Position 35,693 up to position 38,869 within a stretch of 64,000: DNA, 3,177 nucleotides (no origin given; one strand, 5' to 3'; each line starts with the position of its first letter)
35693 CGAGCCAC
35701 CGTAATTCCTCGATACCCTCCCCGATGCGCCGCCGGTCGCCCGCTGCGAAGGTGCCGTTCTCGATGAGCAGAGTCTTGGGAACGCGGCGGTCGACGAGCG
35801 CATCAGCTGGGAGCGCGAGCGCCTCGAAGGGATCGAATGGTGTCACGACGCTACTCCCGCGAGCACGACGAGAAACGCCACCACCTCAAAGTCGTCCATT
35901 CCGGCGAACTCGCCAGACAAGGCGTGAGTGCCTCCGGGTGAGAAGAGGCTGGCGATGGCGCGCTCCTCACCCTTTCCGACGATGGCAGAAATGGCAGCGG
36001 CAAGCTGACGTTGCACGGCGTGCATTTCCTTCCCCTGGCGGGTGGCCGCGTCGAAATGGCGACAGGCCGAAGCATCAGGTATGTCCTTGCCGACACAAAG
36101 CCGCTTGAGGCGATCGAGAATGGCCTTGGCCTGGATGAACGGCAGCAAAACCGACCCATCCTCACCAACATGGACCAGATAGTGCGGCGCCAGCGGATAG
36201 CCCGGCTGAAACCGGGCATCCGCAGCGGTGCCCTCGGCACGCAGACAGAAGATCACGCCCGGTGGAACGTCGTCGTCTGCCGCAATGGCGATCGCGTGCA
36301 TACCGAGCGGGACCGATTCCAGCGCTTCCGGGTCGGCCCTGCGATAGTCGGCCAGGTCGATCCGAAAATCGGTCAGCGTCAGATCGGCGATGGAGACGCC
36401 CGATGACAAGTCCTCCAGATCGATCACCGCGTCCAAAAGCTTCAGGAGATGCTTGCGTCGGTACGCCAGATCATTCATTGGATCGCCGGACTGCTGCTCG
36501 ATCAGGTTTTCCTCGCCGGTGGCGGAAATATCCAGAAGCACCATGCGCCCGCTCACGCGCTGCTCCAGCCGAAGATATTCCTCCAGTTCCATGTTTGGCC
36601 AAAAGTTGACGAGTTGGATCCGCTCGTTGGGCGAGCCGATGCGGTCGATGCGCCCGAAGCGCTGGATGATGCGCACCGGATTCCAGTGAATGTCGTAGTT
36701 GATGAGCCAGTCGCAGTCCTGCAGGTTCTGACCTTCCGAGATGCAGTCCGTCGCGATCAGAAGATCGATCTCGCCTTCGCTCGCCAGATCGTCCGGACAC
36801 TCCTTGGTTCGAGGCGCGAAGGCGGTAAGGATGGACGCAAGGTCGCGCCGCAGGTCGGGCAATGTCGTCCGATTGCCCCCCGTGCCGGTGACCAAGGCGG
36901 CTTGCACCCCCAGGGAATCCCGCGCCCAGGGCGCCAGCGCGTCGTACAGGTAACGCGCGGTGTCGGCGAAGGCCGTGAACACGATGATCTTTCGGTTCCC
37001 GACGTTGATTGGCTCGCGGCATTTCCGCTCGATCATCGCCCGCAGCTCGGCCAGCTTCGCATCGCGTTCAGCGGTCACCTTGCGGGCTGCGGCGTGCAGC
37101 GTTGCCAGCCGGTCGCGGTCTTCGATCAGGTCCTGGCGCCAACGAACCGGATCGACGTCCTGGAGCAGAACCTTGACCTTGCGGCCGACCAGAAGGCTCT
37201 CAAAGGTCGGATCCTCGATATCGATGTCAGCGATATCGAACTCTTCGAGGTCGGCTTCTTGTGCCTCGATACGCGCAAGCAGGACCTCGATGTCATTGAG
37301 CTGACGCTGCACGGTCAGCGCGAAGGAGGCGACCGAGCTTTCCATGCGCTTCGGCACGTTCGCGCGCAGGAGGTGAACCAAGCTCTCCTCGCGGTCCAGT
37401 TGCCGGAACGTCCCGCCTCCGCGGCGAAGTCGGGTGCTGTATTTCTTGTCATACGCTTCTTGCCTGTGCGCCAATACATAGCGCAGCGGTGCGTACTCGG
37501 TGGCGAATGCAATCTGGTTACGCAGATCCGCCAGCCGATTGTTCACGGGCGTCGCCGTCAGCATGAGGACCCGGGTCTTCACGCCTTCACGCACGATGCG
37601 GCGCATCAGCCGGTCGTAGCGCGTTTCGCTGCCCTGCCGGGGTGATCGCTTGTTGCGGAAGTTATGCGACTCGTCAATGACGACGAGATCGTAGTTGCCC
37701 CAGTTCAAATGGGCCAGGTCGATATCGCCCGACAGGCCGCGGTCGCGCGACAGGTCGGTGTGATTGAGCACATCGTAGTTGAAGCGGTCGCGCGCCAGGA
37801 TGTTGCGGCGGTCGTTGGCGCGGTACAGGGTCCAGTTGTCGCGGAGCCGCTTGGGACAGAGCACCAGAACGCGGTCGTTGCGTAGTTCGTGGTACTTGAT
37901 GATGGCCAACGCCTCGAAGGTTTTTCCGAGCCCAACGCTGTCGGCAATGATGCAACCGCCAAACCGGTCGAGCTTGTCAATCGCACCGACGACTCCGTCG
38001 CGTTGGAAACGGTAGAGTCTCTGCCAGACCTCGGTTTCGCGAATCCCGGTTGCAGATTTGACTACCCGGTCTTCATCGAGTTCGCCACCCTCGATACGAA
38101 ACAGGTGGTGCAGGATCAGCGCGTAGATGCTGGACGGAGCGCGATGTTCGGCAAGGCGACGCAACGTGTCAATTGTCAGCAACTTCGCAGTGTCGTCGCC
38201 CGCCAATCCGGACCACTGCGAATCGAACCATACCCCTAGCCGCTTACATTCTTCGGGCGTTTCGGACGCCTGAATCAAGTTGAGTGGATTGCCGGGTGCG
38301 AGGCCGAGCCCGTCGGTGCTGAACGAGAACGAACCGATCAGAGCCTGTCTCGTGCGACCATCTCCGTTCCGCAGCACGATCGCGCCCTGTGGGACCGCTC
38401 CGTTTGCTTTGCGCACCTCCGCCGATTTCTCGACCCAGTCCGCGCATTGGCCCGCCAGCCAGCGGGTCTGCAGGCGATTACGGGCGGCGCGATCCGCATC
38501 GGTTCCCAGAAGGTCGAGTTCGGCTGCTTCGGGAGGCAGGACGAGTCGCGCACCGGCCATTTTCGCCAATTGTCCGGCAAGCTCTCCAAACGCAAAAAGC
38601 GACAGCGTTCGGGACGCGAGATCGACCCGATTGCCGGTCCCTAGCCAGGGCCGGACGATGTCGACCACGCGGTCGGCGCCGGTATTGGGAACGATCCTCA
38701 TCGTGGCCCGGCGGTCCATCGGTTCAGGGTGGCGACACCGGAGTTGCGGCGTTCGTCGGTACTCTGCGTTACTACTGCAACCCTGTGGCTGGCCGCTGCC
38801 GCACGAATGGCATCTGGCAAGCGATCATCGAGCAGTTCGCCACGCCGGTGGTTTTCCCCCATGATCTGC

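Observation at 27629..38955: Four-component type III-like restriction operon: SNF2 helicase, DUF4391, Mod, Res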

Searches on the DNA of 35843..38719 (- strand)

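Call 106: search_dna_similar(query=L096:8001-17029:+, collection=ecoli_genomes, mode=near, max_rows=12)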
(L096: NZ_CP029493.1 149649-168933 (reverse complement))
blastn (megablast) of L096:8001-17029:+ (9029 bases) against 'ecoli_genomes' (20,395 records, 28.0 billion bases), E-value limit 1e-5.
Records with a match: 10; places in all: 11; records where one place covers at least 80% of the query: 9.
Genomes with a match: 10 of 5426; with a place that covers at least 80% of the query: 9. Places per genome that has any: lowest 1, median 1, highest 2. On chromosomes: 1 places; on plasmids: 10.
Best place of each record, by identity: >=99% 4; 95-99% 6.
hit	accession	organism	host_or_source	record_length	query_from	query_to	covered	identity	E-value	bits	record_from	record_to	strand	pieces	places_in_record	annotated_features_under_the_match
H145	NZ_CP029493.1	Escherichia coli strain HS30-1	Homo sapiens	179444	1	9029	100%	100.0%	0e+0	16674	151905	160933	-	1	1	helicase-related protein | type III restriction-modification system endonuclease | site-specific DNA-methyltransferase | DUF4391 domain-containing protein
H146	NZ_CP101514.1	Escherichia coli strain HH194M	migratory bird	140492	1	9029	100%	100.0%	0e+0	16674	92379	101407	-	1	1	helicase-related protein | type III restriction-modification system endonuclease | site-specific DNA-methyltransferase | DUF4391 domain-containing protein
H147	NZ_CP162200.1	Escherichia coli strain STK39-3-E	Coriander, import product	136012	1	9029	100%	100.0%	0e+0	16674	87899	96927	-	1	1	helicase-related protein | type III restriction-modification system endonuclease | site-specific DNA-methyltransferase | DUF4391 domain-containing protein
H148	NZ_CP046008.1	Escherichia coli strain 1919D62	swine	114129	1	9029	100%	99.6%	0e+0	16452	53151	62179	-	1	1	helicase-related protein | type III restriction-modification system endonuclease | site-specific DNA-methyltransferase | DUF4391 domain-containing protein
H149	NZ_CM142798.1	Escherichia coli strain GPEC996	chicken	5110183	1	9029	94%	96.8%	0e+0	14168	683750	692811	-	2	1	helicase-related protein | type III restriction-modification system endonuclease | site-specific DNA-methyltransferase | DUF4391 domain-containing protein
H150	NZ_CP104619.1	Escherichia coli strain AHM9C68I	chicken feces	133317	1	9029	94%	95.9%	0e+0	13714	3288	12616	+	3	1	helicase-related protein | type III restriction-modification system endonuclease | site-specific DNA-methyltransferase | DUF4391 domain-containing protein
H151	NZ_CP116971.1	Escherichia coli strain CUVM3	Sus scrofa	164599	1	9029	93%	96.3%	0e+0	13749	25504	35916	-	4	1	helicase-related protein | site-specific DNA-methyltransferase | DEAD/DEAH box helicase family protein | restriction endonuclease | IS30-like element ISApl1 family transposase | and 1 other names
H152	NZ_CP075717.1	Escherichia coli strain CPww7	Sus scrofa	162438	1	9029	93%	96.2%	0e+0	13743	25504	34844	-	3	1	helicase-related protein | type III restriction-modification system endonuclease | site-specific DNA-methyltransferase | DUF4391 domain-containing protein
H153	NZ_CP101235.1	Escherichia coli strain EC21Z-137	Homo sapiens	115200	1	9029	91%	97.6%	0e+0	14134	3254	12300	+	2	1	helicase-related protein | type III restriction-modification system endonuclease | site-specific DNA-methyltransferase | DUF4391 domain-containing protein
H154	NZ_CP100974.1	Escherichia coli strain ET300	Hoplobatrachus rugulosus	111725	1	7715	77%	96.0%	0e+0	11268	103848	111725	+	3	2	helicase-related protein | site-specific DNA-methyltransferase | type III restriction-modification system endonuclease | DUF4391 domain-containing protein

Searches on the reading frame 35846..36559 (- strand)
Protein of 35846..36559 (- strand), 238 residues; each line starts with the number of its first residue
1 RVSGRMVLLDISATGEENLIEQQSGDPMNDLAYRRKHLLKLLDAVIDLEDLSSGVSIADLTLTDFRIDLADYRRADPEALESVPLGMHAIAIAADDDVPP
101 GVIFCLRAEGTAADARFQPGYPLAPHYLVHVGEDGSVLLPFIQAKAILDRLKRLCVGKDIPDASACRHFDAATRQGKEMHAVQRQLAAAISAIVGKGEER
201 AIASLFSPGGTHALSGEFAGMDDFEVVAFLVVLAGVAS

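Call 28: search_protein_families(library=pfam, proteins=[window:35846-36559:-], max_evalue=10)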
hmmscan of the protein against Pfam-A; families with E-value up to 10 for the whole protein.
seq(238 aa): 0 families

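Call 67: search_solved_structures(query=A4, max_evalue=10, show_alignments=2)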
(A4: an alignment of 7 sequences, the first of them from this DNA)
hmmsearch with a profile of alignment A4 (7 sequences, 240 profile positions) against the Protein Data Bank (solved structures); distinct sequences matched with E-value up to 10: 5.
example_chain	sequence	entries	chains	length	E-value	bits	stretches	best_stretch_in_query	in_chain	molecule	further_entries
6cfy_A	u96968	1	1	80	0.019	17.5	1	144-210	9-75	UPF0335 protein ASE63_04290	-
6cfx_A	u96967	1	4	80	0.059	16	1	144-209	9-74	UPF0335 protein ASE63_04290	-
6jyk_A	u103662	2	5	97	0.17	14.4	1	144-212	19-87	UPF0335 protein CCNA_03428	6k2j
6cg8_A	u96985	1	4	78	0.18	14.4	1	144-209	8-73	UPF0335 protein B7Z12_12435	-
6ozz_A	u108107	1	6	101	0.44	13.1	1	144-209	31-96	UPF0335 protein CC_3319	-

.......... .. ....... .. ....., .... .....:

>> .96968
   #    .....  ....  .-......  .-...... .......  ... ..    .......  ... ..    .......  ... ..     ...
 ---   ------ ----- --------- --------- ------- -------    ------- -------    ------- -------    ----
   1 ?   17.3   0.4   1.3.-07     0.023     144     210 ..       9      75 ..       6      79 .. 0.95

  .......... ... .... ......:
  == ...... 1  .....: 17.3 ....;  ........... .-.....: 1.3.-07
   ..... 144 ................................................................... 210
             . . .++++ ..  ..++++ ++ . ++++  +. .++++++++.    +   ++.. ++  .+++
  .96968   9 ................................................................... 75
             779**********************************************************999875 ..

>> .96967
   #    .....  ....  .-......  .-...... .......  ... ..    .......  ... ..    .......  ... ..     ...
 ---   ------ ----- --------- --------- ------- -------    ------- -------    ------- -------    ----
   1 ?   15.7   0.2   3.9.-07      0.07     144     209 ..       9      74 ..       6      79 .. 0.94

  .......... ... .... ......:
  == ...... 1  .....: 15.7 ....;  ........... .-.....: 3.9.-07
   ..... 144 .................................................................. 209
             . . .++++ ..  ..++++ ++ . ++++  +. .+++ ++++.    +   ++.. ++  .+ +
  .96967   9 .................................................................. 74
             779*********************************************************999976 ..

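Call 68: search_protein_families(library=pfam, alignment_id=A4, max_evalue=10)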
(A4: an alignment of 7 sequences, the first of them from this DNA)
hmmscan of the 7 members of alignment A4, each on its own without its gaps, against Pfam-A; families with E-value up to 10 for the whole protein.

A. member 1, seq(238 aa): 0 families

B. families by the number of members that match (of 7 scanned): 5 families
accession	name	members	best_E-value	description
PF05701.16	WEMBL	1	0.12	Weak chloroplast movement under blue light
PF20252.3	BIG2_C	1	0.17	BIG2 C-terminal domain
PF25291.1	CGLA_C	1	0.19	Lambda-carrageenase C-terminal domain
PF14733.11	ACDC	1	0.22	AP2-coincident C-terminal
PF06384.16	ICAT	1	0.33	Beta-catenin-interacting protein ICAT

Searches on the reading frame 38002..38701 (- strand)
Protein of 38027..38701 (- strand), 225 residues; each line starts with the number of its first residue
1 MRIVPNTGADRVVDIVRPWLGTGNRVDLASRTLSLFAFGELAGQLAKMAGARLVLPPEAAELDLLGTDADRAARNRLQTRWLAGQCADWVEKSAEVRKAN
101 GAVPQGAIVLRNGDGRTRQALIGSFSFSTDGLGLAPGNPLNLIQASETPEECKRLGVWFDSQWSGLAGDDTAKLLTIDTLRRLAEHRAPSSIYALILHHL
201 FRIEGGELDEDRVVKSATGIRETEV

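Call 28: search_protein_families(library=pfam, proteins=[window:38027-38701:-], max_evalue=10)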
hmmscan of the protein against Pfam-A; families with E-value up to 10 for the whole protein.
seq(225 aa): 1 family
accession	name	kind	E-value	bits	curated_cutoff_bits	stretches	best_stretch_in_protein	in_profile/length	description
PF24881.1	DUF7739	-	0.54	11.3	27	1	40-78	56-94/98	Domain of unknown function (DUF7739)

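Call 54: search_solved_structures(query=A2, max_evalue=10, show_alignments=3)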
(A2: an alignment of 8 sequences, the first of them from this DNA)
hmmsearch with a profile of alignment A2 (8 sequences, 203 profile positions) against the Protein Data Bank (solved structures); distinct sequences matched with E-value up to 10: 0.

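Call 55: search_protein_families(library=pfam, alignment_id=A2, max_evalue=10)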
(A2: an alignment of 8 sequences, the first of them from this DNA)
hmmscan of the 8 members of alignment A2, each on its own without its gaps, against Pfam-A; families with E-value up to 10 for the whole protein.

A. member 1, seq(201 aa): 1 family
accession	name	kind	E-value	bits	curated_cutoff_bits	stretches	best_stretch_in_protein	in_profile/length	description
PF24881.1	DUF7739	-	0.36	11.9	27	1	40-78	56-94/98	Domain of unknown function (DUF7739)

B. families by the number of members that match (of 8 scanned): 4 families
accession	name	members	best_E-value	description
PF13091.12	PLDc_2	1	0.0036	PLD-like domain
PF19048.6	SidE_mART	1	0.18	SidE mono-ADP-ribosyltransferase domain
PF24881.1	DUF7739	1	0.36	Domain of unknown function (DUF7739)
PF22227.1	DNA_pol3_gamma_R_C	1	0.61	DNA polymerase III gamma subunit-related, C-terminal domain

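Call 57: find_homologous_proteins(query=A2, max_evalue=0.001)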
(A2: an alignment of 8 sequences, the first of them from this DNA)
Query A2 (8 sequences) (201 aa, profile of the alignment): 198 proteins with E <= 0.001 among 8000 candidates; the best 120 are listed.
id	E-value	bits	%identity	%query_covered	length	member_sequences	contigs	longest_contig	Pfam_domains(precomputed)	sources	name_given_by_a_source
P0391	1.3e-66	242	24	95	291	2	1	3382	-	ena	-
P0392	3.9e-66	240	26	99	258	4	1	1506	-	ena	-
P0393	2.4e-64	235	28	99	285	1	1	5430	-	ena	-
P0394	6.4e-64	233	55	100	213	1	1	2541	-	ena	-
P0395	4.9e-60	221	25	100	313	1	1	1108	PF00176.30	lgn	-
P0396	2.0e-59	219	51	100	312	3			PF00176.30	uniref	uniref:Helicase domain-containing protein n=1 Tax=Candidatus Nitrotoga fabula TaxID=2182327 RepID=A0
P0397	2.1e-59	218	76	100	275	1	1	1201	-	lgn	-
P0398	3.4e-59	218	78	100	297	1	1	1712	-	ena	-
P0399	1.7e-58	216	72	100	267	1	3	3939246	-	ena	-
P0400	1.8e-58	215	68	100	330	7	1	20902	PF00176.30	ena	-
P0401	2.8e-58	215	74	97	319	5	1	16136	-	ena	-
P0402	4.2e-58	214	77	100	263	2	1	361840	-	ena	-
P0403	5.0e-58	214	53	100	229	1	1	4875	-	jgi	jgi:hypothetical protein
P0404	5.1e-58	214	56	100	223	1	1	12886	-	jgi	jgi:hypothetical protein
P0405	6.7e-58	214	60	100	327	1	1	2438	-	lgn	-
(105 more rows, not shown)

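Call 63: predict_structure(alignment_id=A3)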
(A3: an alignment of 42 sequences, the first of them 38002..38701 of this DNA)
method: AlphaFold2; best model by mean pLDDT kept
length: 233 residues; sequences in the alignment: 42
mean_pLDDT: 84.8   pTM: 0.76
mean pLDDT of the five models: 84.8, 83.9, 82.6, 82.0, 81.2
residues with pLDDT >= 90: 137; 70-90: 49; 50-70: 42; < 50: 5
segments of 3 or more residues with pLDDT < 50: none
pLDDT, mean of each block of 10 residues (from residue 1): 90 95 96 95 95 90 85 83 96 95 93 93 94 88 93 94 90 93 75 63 55 53 57 46
secondary structure, 60 per line:
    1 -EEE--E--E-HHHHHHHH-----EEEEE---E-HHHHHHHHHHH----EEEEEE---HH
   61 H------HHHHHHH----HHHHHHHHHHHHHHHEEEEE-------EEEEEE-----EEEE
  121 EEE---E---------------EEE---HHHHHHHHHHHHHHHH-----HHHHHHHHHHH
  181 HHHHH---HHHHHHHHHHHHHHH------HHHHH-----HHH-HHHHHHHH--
elements in order: E2-4 H12-19 E25-29 H35-45 E50-55 H68-74 H79-93 E94-98 E106-111 E117-123 E143-145 H149-164 H170-185 H189-203 H210-214 H224-231

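Call 65: fold_search(model_id=the predicted structure, library=pdb)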
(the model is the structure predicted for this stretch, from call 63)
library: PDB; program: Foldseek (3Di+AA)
matches with E <= 10: 454; with E <= 0.001: 6
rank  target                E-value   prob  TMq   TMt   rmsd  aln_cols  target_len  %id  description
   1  7clg_B                9.6e-06  1.00  0.48  0.16   4.8       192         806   11  Crystal structure of the ATP-dependent restriction endonuclease SauUSI (released 2021-01-20)
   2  7clg_A                4.6e-05  1.00  0.43  0.14   5.2       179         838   12  Crystal structure of the ATP-dependent restriction endonuclease SauUSI (released 2021-01-20)
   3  4urj_A                1.4e-04  1.00  0.43  0.56   5.3       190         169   12  Crystal structure of human BJ-TSA-9 (released 2014-10-01)
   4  4urj_C                4.1e-04  1.00  0.41  0.53   4.1       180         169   12  Crystal structure of human BJ-TSA-9 (released 2014-10-01)
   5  1byr                  5.3e-04  1.00  0.36  0.51   5.9       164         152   11  CRYSTAL STRUCTURE OF A PHOSPHOLIPASE D FAMILY MEMBER, NUC FROM SALMONELLA TYPHIMURIUM (released 1999-10-19)
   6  4urj_B                7.3e-04  1.00  0.42  0.53   4.2       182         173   12  Crystal structure of human BJ-TSA-9 (released 2014-10-01)
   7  6ehi_B                1.8e-03  1.00  0.42  0.58   6.2       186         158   11  NucT from Helicobacter pylori (released 2018-01-17)
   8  5bpi_C                2.4e-03  1.00  0.38  0.35   6.2       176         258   11  Structure of TrmBL2, an archaeal chromatin protein, shows a novel mode of DNA binding. (released 2015-09-02)
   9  5bpi_D                2.5e-03  1.00  0.38  0.35   6.6       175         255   10  Structure of TrmBL2, an archaeal chromatin protein, shows a novel mode of DNA binding. (released 2015-09-02)
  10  1rg1_A                2.9e-03  1.00  0.36  0.21   5.6       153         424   16  Crystal structure of human Tyrosyl-DNA Phosphodiesterase complexed with vanadate, octopamine, and tetranucleotide AGTT (released 2004-03-02)
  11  8v08_A                3.5e-03  0.99  0.41  0.26   6.1       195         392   15  Crystal structure of human PLD4 co-crystallized with 5'Pi-ssDNA (released 2024-03-13)
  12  5bpd_C                4.0e-03  1.00  0.39  0.36   6.5       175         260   10  Structure of TrmBL2, an archaeal chromatin protein, shows a novel mode of DNA binding. (released 2015-09-02)
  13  9urj_A                6.5e-03  0.97  0.37  0.16  12.8       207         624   11  binary complex of polyP-bound polyphosphate kinase 1 (PPK1) (released 2026-03-04)
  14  2c1l_A                7.9e-03  0.99  0.42  0.29   5.0       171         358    7  Structure of the BfiI restriction endonuclease (released 2005-10-07)
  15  7ufy_B                9.5e-03  0.95  0.33  0.19   5.8       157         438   16  Crystal structure of TDP1 complexed with compound XZ766 (released 2023-04-12)
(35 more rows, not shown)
